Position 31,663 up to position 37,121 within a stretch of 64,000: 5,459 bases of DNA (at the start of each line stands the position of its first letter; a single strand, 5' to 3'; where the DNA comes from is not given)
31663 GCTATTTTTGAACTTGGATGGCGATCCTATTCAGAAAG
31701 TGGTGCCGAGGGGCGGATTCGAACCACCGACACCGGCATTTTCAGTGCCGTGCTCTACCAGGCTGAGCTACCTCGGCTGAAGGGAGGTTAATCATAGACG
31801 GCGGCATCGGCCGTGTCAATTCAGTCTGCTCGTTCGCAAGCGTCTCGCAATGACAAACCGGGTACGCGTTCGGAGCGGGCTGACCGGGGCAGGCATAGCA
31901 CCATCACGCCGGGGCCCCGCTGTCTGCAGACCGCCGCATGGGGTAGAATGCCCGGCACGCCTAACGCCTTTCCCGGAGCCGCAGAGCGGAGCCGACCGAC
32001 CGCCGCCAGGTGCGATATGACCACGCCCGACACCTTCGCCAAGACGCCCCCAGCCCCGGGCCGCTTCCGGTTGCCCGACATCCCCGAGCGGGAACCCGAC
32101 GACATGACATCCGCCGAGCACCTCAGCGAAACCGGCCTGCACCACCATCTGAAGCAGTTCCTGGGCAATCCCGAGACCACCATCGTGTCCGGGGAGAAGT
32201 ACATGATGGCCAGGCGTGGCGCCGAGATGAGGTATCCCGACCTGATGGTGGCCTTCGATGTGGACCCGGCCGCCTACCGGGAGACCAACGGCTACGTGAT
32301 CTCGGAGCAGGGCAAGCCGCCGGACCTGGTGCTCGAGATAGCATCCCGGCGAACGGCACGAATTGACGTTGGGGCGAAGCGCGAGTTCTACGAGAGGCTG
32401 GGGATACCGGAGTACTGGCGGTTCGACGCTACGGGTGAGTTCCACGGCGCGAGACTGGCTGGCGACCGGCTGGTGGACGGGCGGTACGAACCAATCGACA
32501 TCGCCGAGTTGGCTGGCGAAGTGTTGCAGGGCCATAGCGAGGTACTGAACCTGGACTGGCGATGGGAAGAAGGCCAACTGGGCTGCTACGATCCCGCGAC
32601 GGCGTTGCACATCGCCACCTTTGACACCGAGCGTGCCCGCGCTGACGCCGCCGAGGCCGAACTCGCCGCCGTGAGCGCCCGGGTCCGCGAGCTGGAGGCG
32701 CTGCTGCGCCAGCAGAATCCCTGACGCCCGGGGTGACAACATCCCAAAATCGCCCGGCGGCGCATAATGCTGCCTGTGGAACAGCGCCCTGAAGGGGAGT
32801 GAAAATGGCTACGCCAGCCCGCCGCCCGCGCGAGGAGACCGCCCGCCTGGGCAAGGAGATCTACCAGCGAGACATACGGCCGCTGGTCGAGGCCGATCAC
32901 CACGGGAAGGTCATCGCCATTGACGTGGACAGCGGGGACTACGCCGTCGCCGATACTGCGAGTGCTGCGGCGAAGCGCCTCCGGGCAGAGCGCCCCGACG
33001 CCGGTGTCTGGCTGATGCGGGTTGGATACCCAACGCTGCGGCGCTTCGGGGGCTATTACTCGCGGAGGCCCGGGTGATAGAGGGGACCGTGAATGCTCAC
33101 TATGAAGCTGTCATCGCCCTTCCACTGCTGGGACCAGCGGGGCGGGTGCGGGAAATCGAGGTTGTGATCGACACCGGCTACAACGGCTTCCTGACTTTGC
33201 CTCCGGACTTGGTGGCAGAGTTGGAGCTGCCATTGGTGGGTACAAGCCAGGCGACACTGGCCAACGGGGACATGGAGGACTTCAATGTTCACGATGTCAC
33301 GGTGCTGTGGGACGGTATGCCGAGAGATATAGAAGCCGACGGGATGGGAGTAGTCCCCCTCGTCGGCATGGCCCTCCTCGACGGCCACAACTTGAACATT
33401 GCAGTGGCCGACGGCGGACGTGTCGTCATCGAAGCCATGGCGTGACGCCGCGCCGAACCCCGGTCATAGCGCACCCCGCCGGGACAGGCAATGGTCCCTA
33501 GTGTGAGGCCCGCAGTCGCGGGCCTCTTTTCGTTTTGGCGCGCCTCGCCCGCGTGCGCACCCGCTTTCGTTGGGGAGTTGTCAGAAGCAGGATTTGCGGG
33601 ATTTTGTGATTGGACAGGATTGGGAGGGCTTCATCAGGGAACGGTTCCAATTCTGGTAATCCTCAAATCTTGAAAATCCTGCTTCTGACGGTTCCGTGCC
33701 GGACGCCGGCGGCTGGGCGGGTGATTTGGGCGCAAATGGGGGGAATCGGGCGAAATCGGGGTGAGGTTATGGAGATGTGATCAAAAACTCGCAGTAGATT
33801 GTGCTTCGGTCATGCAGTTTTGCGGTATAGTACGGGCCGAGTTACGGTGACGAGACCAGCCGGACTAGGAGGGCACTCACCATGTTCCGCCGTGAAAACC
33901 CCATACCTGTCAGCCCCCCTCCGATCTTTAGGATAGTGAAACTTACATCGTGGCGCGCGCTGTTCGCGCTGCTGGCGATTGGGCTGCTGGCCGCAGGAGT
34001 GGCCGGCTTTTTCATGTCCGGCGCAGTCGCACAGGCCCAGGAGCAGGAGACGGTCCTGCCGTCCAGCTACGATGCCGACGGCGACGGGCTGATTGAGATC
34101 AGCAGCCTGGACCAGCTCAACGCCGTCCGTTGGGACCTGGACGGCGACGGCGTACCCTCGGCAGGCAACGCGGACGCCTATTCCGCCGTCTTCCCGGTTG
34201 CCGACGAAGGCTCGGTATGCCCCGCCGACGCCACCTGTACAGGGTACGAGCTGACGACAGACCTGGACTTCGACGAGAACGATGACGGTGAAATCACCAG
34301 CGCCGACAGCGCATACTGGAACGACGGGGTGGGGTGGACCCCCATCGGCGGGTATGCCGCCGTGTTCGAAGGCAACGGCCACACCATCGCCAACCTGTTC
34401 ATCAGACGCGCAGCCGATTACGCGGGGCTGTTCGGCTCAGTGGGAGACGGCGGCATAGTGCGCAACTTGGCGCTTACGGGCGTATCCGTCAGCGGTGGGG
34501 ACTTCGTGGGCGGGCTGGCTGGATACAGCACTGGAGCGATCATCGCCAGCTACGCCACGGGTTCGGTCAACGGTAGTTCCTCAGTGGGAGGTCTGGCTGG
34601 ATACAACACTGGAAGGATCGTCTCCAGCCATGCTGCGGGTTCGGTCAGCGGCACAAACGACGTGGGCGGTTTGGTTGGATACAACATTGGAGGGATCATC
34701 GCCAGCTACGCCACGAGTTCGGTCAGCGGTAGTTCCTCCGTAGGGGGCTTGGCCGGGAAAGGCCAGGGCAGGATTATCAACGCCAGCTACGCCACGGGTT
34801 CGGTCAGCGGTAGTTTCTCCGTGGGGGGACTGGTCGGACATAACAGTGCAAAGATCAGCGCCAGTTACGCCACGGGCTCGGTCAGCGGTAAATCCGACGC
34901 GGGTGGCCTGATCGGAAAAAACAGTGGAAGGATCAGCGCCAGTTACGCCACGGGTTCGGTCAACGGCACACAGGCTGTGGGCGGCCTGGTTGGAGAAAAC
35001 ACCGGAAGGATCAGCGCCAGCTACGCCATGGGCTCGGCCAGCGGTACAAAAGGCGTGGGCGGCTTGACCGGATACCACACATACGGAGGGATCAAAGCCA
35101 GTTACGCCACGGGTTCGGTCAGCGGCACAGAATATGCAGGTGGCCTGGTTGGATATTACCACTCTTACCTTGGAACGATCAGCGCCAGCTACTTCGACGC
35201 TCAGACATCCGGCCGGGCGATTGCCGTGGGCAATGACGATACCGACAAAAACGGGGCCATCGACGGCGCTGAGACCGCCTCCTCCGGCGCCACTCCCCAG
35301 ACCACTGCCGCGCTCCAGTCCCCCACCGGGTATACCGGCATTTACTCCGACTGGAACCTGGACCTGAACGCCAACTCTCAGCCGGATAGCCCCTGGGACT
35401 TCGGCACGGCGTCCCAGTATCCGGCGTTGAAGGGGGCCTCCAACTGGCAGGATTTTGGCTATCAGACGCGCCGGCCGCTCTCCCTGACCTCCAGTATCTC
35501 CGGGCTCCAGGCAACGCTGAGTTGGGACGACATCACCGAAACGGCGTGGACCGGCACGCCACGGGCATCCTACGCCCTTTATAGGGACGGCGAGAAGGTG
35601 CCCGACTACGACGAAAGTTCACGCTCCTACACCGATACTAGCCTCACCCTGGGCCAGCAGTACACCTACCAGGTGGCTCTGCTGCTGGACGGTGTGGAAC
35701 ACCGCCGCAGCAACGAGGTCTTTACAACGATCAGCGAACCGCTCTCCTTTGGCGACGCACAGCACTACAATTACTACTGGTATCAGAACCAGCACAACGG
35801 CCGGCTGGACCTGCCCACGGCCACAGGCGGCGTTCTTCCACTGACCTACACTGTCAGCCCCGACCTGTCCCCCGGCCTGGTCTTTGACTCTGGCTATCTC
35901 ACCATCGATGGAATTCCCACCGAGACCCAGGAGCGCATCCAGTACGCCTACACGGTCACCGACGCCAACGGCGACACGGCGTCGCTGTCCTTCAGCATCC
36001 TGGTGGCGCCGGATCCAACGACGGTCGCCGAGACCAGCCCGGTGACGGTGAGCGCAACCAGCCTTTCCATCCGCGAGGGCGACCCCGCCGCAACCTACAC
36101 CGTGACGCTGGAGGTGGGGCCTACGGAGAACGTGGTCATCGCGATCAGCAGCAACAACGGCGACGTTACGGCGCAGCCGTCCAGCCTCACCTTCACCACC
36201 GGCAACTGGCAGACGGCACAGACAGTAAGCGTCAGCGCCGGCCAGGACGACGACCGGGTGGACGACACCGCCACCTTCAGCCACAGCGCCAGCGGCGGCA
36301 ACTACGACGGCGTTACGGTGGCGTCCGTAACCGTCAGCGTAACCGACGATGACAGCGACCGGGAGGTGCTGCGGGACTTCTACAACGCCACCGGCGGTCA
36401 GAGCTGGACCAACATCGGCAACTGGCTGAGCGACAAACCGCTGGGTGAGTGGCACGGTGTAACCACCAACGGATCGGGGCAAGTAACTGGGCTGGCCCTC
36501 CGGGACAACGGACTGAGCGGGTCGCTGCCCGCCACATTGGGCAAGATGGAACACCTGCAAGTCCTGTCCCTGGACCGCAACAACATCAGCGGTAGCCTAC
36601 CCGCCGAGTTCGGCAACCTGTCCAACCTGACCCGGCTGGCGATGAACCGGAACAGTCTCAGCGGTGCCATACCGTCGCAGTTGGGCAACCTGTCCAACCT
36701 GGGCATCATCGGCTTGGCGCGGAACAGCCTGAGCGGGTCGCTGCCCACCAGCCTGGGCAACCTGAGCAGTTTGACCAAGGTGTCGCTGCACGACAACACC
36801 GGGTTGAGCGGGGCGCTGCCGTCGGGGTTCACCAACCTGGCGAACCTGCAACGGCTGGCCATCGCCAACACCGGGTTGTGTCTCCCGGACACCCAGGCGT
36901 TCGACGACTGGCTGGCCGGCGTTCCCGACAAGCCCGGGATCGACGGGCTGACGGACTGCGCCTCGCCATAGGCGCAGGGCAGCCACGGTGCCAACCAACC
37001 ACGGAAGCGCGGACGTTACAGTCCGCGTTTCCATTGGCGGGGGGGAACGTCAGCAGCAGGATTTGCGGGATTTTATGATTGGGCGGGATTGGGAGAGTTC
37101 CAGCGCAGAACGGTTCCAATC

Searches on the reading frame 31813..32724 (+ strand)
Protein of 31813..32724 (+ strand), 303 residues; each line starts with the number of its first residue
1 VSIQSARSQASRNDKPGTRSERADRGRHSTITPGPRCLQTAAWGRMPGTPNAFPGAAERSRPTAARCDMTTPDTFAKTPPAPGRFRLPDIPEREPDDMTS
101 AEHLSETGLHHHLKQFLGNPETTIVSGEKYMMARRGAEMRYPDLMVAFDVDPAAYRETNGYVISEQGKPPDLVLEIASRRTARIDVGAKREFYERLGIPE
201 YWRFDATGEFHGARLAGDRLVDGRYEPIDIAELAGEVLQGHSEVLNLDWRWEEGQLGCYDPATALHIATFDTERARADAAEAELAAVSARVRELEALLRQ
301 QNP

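Call 7: search_protein_families(library=pfam, proteins=[window:31813-32724:+], max_evalue=0.01)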
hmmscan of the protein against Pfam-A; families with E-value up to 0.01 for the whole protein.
window:31813-32724:+ (303 aa): 1 family
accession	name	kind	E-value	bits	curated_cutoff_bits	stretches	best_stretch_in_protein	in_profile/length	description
PF05685.18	Uma2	-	5.8e-15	55.6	27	1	138-239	68-159/172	Putative restriction endonuclease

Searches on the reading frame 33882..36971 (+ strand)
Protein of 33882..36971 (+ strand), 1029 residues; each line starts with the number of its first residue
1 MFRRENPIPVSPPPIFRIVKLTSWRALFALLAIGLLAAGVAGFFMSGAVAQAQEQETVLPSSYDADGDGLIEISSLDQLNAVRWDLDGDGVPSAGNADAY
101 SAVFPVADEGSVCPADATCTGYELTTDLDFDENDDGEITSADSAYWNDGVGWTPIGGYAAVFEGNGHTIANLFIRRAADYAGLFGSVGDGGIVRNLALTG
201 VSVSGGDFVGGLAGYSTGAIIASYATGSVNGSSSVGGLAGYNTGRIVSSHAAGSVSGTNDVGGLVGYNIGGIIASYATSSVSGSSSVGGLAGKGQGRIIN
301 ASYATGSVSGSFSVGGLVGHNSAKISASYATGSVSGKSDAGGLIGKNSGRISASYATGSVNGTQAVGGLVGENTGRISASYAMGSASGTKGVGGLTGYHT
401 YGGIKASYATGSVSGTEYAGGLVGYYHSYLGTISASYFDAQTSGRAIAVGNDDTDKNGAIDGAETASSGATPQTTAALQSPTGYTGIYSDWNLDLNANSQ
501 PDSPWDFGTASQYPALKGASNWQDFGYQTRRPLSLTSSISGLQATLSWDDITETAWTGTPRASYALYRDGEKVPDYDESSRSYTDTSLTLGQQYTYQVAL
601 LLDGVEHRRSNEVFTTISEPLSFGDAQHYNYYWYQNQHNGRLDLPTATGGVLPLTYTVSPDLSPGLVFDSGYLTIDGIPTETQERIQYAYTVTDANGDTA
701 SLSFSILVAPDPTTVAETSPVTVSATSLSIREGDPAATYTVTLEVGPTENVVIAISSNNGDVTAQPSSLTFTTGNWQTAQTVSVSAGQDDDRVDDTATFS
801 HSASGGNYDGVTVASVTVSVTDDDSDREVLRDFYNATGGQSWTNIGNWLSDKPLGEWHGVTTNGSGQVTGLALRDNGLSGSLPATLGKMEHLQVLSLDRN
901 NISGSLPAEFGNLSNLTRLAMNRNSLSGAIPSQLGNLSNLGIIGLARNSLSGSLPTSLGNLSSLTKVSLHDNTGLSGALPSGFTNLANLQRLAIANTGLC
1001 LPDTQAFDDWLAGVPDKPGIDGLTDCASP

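Call 17: search_protein_families(library=pfam, proteins=[window:33882-36971:+], max_evalue=0.001)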
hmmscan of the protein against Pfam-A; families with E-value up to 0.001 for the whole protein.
window:33882-36971:+ (1029 aa): 6 families
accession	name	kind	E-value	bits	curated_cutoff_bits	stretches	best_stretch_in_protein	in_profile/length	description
PF07581.17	Glug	-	7e-16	57.9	20.5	0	310-335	1-28/28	The GLUG motif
PF23598.1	LRR_14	-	1.3e-11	44.3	40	1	873-1001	54-181/353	Leucine-rich repeat region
PF13855.12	LRR_8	-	1.6e-08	34.6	27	1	869-926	4-61/61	Leucine rich repeat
PF00560.39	LRR_1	-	2.5e-08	32.9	20.6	0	891-913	1-23/23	Leucine Rich Repeat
PF12799.13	LRR_4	-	6.1e-05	23.6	27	0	891-927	2-40/44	Leucine Rich repeats (2 copies)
PF18370.7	RGI_lyase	-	0.00053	20.7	27.8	0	559-613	30-83/86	Rhamnogalacturonan I lyases beta-sheet domain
